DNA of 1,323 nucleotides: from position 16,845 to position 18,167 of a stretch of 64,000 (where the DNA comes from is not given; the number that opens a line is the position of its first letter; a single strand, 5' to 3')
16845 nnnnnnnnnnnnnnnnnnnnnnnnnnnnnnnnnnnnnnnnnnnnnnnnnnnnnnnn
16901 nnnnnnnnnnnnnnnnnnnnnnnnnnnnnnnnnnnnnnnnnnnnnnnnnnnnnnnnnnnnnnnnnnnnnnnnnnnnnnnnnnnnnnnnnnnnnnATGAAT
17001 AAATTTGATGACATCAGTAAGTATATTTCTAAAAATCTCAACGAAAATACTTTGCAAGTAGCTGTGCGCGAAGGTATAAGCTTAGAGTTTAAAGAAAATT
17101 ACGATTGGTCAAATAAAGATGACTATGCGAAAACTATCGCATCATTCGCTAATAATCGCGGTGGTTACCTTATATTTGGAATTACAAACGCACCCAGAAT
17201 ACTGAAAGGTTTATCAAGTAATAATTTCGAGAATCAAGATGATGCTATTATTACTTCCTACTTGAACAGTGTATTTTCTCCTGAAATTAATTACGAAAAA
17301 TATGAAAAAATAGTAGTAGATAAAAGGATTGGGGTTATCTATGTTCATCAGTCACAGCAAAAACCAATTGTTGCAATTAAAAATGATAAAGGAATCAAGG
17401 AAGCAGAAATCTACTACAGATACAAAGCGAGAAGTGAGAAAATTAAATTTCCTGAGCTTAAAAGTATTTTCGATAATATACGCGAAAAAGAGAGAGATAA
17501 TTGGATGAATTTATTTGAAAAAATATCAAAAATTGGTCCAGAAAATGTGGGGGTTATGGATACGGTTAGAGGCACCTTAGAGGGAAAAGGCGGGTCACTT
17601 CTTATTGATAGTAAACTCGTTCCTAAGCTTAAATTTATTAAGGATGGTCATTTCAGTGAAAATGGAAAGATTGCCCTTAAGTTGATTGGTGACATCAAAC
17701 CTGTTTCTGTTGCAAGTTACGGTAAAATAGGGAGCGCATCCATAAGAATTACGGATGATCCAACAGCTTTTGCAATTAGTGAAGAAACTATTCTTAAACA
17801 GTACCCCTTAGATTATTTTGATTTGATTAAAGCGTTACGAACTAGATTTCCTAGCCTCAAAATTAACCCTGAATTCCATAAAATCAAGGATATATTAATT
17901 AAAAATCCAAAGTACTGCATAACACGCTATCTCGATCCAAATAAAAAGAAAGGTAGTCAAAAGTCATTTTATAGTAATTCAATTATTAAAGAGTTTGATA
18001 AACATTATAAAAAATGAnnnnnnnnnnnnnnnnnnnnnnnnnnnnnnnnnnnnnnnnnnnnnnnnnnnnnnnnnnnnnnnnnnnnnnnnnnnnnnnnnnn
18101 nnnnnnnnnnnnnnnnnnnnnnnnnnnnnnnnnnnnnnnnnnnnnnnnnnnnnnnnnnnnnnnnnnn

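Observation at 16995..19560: AT-rich 2.5-kb island abutting uvrB: Schlafen-like AlbA_2 protein plus membrane-anchored Vsr/DUF2726-like endonuclease (plus coiled-coil TM protein) as a candidate novel defence module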

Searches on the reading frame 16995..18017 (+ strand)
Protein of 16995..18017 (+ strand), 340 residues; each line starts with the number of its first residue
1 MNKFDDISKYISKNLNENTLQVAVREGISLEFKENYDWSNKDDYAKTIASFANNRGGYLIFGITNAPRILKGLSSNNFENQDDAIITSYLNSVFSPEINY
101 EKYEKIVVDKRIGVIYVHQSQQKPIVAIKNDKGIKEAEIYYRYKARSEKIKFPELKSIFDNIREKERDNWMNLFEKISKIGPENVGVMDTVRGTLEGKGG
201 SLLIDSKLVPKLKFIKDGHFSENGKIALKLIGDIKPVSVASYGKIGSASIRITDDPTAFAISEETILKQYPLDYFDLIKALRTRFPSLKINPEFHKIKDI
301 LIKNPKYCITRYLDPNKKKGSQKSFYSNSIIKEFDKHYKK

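Call 3: search_protein_families(library=pfam, proteins=[window:16995-18017:+], max_evalue=0.1)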
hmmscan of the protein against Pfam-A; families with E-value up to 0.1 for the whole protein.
window:16995-18017:+ (340 aa): 1 family
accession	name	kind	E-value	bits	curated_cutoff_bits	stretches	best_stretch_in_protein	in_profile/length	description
PF04326.19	SLFN_AlbA_2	-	1.6e-19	71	25.3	1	26-150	1-117/118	Schlafen, AlbA_2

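Call 4: search_protein_families(library=padloc, proteins=[window:16995-18017:+], max_evalue=0.1)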
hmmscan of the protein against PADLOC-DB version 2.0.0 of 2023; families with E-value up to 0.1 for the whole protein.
window:16995-18017:+ (340 aa): 2 families
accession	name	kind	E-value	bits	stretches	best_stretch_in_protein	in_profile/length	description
PDLC04954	PDC-S19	-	2.4e-27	94.2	1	246-340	231-327/330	-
PDLC04955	PDC-S19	-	2.8e-19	67.6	1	249-340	241-334/338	-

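Call 5: search_protein_families(library=ncbifam, proteins=[window:16995-18017:+], max_evalue=0.1)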
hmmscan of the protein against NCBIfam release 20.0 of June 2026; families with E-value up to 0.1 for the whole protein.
window:16995-18017:+ (340 aa): 1 family
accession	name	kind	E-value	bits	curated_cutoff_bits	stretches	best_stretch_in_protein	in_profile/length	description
NF058679.1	EncB_fam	subfamily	0.024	14.6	90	1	134-183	30-79/117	encapsulin nanocompartment ferritin-likeEncB family encapsulin nanocompartment ferritin-like cargo protein cargo protein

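Call 6: search_protein_families(library=phrogs, proteins=[window:16995-18017:+], max_evalue=0.1)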
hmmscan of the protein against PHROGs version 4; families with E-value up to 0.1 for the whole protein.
window:16995-18017:+ (340 aa): 3 families
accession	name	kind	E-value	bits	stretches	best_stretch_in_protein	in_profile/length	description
phrog_12156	-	DNA, RNA and nucleotide metabolism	9.6e-10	38.7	1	22-156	14-145/485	DNA helicase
phrog_35634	-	unknown function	0.019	16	1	5-91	48-128/137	-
phrog_7724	-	unknown function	0.058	14.6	0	1-47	1-46/57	-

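Call 9: find_encoding_contigs(protein=window:16995-18017:+, flank=10000, max_places=6)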
Protein window:16995-18017:+ (340 aa): 1 contig read that carries it; 1 place shown.
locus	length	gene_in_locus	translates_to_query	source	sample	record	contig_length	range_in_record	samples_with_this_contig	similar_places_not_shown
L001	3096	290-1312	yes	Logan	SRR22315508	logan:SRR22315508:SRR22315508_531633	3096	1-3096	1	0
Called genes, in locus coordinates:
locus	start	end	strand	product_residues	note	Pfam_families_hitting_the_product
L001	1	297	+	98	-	?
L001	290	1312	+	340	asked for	PF04326:SLFN_AlbA_2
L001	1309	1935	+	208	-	PF10881:DUF2726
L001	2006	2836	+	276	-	-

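Call 10: find_homologous_proteins(query=window:16995-18017:+, max_evalue=0.001)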
Query window:16995-18017:+ (340 aa): 364 proteins with E <= 0.001 among 2832 candidates; the best 120 are listed.
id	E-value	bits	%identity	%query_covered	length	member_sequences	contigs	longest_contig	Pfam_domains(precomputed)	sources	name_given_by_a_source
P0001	6.1e-220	747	100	100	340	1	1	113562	PF04326.20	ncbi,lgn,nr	ncbi:MAG: ATP-binding protein [Candidatus Pacebacteria bacterium]|nr:ATP-binding protein [Candidatus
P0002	5.9e-127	442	59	97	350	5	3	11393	PF04326.20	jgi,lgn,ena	jgi:hypothetical protein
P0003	1.9e-125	437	60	96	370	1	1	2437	PF04326.20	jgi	jgi:hypothetical protein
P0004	5.2e-125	435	58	98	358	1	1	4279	PF04326.20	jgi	jgi:hypothetical protein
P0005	1.4e-122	427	58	98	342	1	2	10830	PF04326.20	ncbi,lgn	-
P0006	3.8e-122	426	58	97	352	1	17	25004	PF04326.20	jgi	jgi:hypothetical protein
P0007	6.2e-122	425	58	100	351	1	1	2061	PF04326.20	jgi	-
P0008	5.6e-121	422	56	97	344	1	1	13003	PF04326.20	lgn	-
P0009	5.7e-121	422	57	97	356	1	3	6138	PF04326.20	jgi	jgi:hypothetical protein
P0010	6.1e-121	422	59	98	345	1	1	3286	PF04326.20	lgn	-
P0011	7.3e-121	422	56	99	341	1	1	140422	PF04326.20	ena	-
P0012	8.6e-121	421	55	98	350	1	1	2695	PF04326.20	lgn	-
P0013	9.9e-121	421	55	94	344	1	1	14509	PF04326.20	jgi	jgi:hypothetical protein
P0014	2.3e-119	417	58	93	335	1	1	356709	PF04326.20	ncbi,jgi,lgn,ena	ncbi:MAG: ATP-binding protein [Candidatus Paceibacterota bacterium]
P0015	3.3e-119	416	57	98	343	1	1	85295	PF04326.20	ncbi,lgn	-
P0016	3.4e-119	416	56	97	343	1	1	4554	PF04326.20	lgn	-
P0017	6.3e-119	415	56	99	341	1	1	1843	PF04326.20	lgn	-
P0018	1.3e-117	411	53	97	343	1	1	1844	PF04326.20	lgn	-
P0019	1.6e-117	411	57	93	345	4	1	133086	PF04326.20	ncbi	-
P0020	2.1e-117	410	56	95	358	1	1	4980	PF04326.20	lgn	-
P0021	4.8e-117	409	55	97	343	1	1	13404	PF04326.20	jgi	jgi:hypothetical protein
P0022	2.1e-116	407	55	97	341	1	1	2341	PF04326.20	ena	-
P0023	3.8e-116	406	56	97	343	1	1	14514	PF04326.20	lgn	-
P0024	4.5e-116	406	53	96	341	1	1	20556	PF04326.20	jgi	jgi:Putative DNA-binding domain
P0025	5.8e-116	406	55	96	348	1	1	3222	PF04326.20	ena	-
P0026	2.7e-115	403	55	98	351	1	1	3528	PF04326.20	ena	-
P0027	5.6e-115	402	54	97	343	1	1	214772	PF04326.20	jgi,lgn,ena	-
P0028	1.9e-114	401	55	97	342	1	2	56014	PF04326.20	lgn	-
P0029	4.2e-113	396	56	94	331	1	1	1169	PF04326.20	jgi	jgi:Putative DNA-binding domain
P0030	2.4e-112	394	54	94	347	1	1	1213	PF04326.20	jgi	jgi:hypothetical protein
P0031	5.7e-112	392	54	94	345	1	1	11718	PF04326.20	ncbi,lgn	-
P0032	2.3e-111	390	53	96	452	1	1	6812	PF01503.23,PF04326.20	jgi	jgi:predicted HAD superfamily Cof-like phosphohydrolase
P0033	8.0e-111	389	55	94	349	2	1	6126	PF04326.20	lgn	-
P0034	1.7e-110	388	55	94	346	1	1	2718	PF04326.20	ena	-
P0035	2.2e-110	387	53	94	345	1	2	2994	PF04326.20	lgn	-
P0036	2.8e-110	387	54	97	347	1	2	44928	PF04326.20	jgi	jgi:hypothetical protein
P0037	5.7e-110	386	55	94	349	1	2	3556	PF04326.20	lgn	-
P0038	1.6e-109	384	55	94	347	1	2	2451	PF04326.20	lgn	-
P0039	2.2e-109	384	58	86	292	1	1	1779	PF04326.20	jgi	jgi:hypothetical protein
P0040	2.8e-109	384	55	94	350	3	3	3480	PF04326.20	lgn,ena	-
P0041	4.0e-109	383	55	94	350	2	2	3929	PF04326.20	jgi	jgi:hypothetical protein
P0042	6.2e-109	382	54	95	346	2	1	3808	PF04326.20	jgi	-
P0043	8.7e-109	382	53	99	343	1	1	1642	PF04326.20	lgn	-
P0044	1.1e-108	382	55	94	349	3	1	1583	PF04326.20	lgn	-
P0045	1.1e-108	382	49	99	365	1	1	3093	PF04326.20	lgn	-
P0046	1.5e-108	381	55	94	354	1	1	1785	PF04326.20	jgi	-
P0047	1.7e-108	381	54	94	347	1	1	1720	PF04326.20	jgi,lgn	jgi:hypothetical protein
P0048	1.8e-108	381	54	94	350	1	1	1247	PF04326.20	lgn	-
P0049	2.3e-108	381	55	92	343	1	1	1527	PF04326.20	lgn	-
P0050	3.1e-108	380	55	94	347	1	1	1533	PF04326.20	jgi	-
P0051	3.2e-108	380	55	94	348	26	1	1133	PF04326.20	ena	-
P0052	5.2e-108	379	54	94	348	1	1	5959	PF04326.20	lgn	-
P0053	5.2e-108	379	54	94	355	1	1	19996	PF04326.20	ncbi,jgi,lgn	-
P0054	5.4e-108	379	55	93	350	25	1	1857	PF04326.20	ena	-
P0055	6.9e-108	379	56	94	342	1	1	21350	PF04326.20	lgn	-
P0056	8.0e-108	379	55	94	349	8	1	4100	PF04326.20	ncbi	-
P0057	8.3e-108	379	54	94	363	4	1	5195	PF04326.20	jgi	-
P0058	8.8e-108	379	55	94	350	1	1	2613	PF04326.20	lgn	-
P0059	8.9e-108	379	49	96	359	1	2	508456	PF04326.20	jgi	jgi:hypothetical protein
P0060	9.9e-108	378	53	94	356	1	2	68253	PF04326.20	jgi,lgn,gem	-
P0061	1.1e-107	378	54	94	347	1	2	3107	PF04326.20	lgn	-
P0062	1.7e-107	378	54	94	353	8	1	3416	PF04326.20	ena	-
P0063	2.0e-107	377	55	94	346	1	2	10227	PF04326.20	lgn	-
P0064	3.3e-107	377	53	94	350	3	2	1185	PF04326.20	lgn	-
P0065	3.3e-107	377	55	94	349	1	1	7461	PF04326.20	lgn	-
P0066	5.4e-107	376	54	94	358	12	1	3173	PF04326.20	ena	-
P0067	5.7e-107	376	54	94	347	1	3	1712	PF04326.20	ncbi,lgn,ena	-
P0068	7.5e-107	376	53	94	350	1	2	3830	PF04326.20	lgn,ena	-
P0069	1.3e-106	375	53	94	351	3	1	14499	PF04326.20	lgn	-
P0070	1.5e-106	375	54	94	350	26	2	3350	PF04326.20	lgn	-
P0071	1.8e-106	374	54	94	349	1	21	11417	PF04326.20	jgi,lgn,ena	-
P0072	1.9e-106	374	53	94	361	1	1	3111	PF04326.20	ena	-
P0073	1.9e-106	374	52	95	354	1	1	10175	PF04326.20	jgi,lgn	jgi:hypothetical protein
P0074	2.2e-106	374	53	94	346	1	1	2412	PF04326.20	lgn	-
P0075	3.9e-106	373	54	94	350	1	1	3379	PF04326.20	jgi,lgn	-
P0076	5.1e-106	373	54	94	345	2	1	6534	PF04326.20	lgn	-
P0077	5.5e-106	373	50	94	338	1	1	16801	PF04326.20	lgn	-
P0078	5.6e-106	373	52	94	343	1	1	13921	PF04326.20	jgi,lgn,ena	jgi:hypothetical protein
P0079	7.7e-106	372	54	94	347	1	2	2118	PF04326.20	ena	-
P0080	1.3e-105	371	52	93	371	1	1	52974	PF04326.20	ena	-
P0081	1.6e-105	371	49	98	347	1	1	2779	PF04326.20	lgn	-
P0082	2.0e-105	371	53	94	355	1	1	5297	PF04326.20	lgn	-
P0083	2.7e-105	370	55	94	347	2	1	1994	PF04326.20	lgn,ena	-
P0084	5.5e-105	369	53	92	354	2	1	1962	PF04326.20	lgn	-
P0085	6.4e-105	369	54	94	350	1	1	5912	PF04326.20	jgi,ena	-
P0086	6.5e-105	369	54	94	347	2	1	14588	PF04326.20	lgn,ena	-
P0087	6.7e-105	369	53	94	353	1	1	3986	PF04326.20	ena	-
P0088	7.9e-105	369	53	94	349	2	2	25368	PF04326.20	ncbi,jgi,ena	-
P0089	1.0e-104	369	53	94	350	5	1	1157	PF04326.20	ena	-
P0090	1.1e-104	368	53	94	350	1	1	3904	PF04326.20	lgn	-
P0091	1.3e-104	368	52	94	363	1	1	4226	PF04326.20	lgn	-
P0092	1.3e-104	368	53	94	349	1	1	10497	PF04326.20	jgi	-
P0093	3.0e-104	367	53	94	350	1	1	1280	PF04326.20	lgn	-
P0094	3.1e-104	367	53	94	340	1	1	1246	PF04326.20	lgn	-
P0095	4.8e-104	366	53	94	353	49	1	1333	PF04326.20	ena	-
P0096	1.2e-103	365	53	94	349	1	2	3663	PF04326.20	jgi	jgi:hypothetical protein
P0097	1.4e-103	365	52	94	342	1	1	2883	PF04326.20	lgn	-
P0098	1.5e-103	365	55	94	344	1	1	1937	PF04326.20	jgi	-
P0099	1.5e-103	365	51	97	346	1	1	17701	PF04326.20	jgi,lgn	jgi:hypothetical protein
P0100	1.9e-103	364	48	99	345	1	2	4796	PF04326.20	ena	-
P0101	2.6e-103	364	55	94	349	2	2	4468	PF04326.20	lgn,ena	-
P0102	2.8e-103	364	50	98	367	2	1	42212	PF04326.20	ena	-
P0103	4.0e-103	363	54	94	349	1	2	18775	PF04326.20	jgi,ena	-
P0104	4.4e-103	363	51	98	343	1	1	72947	PF04326.20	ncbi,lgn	-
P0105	5.9e-103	363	53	95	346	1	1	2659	PF04326.20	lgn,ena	-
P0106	7.0e-103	363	51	94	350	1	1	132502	PF04326.20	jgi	jgi:hypothetical protein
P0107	8.7e-103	362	52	94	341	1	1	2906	PF04326.20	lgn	-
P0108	1.3e-102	362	52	94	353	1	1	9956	PF04326.20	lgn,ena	-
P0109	1.5e-102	361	51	94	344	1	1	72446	PF04326.20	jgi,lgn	jgi:hypothetical protein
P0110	1.6e-102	361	53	94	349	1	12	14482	PF04326.20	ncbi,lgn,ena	-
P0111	2.4e-102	361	52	94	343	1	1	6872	PF04326.20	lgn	-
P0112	2.6e-102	361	52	91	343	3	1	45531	PF04326.20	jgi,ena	-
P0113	3.2e-102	360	52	94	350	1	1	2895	PF04326.20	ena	-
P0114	3.9e-102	360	52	94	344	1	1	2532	PF04326.20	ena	-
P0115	3.9e-102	360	58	82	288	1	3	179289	PF04326.20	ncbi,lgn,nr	ncbi:MAG TPA: RNA-binding domain-containing protein [Candidatus Paceibacterota bacterium]|nr:RNA-bin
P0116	6.7e-102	359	51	94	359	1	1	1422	PF04326.20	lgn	-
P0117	7.4e-102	359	52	94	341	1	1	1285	PF04326.20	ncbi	-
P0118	9.2e-102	359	51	94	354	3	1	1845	PF04326.20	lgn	-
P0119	1.1e-101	359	50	99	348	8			PF04326.20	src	-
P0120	1.4e-101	358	51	94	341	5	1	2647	PF04326.20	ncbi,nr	ncbi:MAG: ATP-binding protein [Phycisphaerae bacterium]|nr:ATP-binding protein [Phycisphaerae bacter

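Call 13: find_related_loci(query=A1, collection=genome_contigs, flank=6000)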
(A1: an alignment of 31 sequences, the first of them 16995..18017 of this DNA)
Query A1 (340 aa) in genome_contigs; peptide patterns used: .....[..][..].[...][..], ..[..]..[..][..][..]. (x = any residue, [..] = any of these).
161 stretches matched a pattern; 142 encode a relative of the query (tblastn E <= 1e-3); the best 80 are kept; 80 distinct loci.
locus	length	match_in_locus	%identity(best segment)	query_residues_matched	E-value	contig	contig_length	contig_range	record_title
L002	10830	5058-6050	58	9-340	1e-129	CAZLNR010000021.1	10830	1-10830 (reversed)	MAG TPA_asm: uncultured Gammaproteobacteria bacterium isolate SRP286056_co2_342 genome assembly, contig: NODE_10138_leng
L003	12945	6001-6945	58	23-338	6e-125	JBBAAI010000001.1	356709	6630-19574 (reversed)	MAG: Candidatus Paceibacterota bacterium isolate SO_2017_GW3_38 scaffold_38_c1_OW296A_2017, whole genome shotgun sequenc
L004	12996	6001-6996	57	9-340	1e-124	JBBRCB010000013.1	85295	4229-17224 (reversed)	MAG: Chitinophagales bacterium isolate Co_metawrap_2381 Cmw_2381_k141_29091072_length_85295_cov_97.8899, whole genome sh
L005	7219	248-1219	56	14-338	5e-123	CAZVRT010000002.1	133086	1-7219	MAG TPA_asm: uncultured Candidatus Saccharibacteria bacterium isolate SRP344714_co1_161 genome assembly, contig: NODE_29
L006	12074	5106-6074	56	21-340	2e-114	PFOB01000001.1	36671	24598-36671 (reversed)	MAG: Candidatus Roizmanbacteria bacterium CG_4_10_14_0_2_um_filter_39_13 CG_4_10_14_0.2_scaffold_299_c, whole genome sho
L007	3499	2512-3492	54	21-340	1e-114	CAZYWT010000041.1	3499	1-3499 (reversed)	MAG TPA_asm: uncultured Candidatus Saccharibacteria bacterium isolate SRP141376_co2_245 genome assembly, contig: NODE_40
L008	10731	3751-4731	53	21-340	2e-111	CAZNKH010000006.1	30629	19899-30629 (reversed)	MAG TPA_asm: uncultured Candidatus Saccharibacteria bacterium isolate binchicken_co115_319 genome assembly, contig: NODE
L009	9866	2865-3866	51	9-340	9e-110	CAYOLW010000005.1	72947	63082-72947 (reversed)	MAG TPA_asm: uncultured Candidatus Saccharibacteria bacterium isolate SRP286056_co2_557 genome assembly, contig: NODE_35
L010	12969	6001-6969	53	21-340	2e-109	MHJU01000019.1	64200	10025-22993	MAG: Candidatus Jacksonbacteria bacterium RIFCSPLOWO2_02_FULL_44_20 rifcsplowo2_02_scaffold_2715, whole genome shotgun s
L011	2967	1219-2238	52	6-340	1e-111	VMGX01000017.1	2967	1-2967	MAG: Parcubacteria group bacterium Athens0714_16 Athens071416_scaffold_5948, whole genome shotgun sequence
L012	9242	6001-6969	54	21-340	6e-107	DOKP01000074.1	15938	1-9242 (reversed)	MAG TPA_asm: Candidatus Moraniibacteriota bacterium isolate UBA9337 contig_772, whole genome shotgun sequence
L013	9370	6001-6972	51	21-340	5e-107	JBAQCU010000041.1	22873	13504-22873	MAG: Minisyncoccia bacterium isolate MFD12004_ilm_asm_bin23 k127_88159, whole genome shotgun sequence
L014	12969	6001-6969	54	21-340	6e-107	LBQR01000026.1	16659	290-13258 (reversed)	MAG: Candidatus Moranbacteria bacterium GW2011_GWF2_35_54 UR83_C0026, whole genome shotgun sequence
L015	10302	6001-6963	54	21-335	3e-106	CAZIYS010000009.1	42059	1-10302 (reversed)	MAG TPA_asm: uncultured Gammaproteobacteria bacterium isolate SRP302447_co1_778 genome assembly, contig: NODE_2615_lengt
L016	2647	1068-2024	51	21-340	5e-106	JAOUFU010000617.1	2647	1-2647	MAG: Phycisphaerae bacterium isolate 4_1_July_SF_Bin52 4_1_July_SF_Bin52_scaffold_28490_c1, whole genome shotgun sequenc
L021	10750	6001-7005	42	4-339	3e-95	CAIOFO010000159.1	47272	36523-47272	MAG: uncultured Alphaproteobacteria bacterium isolate MJ-time_bin-1772 genome assembly, contig: bin-1772:159/160, whole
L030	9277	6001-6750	40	12-273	2e-60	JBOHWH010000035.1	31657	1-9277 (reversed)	MAG: Candidatus Binataceae bacterium isolate TC-B4_metawrap_bin.9 k127_113514, whole genome shotgun sequence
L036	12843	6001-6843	36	25-312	5e-54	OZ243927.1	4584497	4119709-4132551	MAG: Trueperaceae bacterium isolate 5b6657fa-4255-4ed3-9929-6c8d954eddd0 genome assembly, chromosome: 1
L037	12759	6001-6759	38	25-285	5e-54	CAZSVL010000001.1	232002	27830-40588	MAG TPA_asm: uncultured Gammaproteobacteria bacterium isolate SRP167671_co2_184 genome assembly, contig: NODE_25_length_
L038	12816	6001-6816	40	25-304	4e-54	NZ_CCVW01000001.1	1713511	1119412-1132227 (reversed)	Legionella massiliensis strain LegA, whole genome shotgun sequence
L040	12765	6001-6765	38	25-287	3e-53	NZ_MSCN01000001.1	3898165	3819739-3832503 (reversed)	Polaribacter porphyrae strain NBRC 108759 scaffold00001, whole genome shotgun sequence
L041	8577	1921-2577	43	25-239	4e-53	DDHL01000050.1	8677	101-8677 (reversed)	MAG TPA_asm: Campylobacteraceae bacterium UBA1877 UBA1877_contig_14002, whole genome shotgun sequence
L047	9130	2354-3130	37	25-291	5e-52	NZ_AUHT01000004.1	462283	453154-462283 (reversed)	Lysobacter defluvii IMMIB APB-9 = DSM 18482 G545DRAFT_scaffold00001.1_C, whole genome shotgun sequence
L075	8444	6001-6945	32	6-331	1e-47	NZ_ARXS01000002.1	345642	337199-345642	Alloalcanivorax balearicus MACL04 contig2, whole genome shotgun sequence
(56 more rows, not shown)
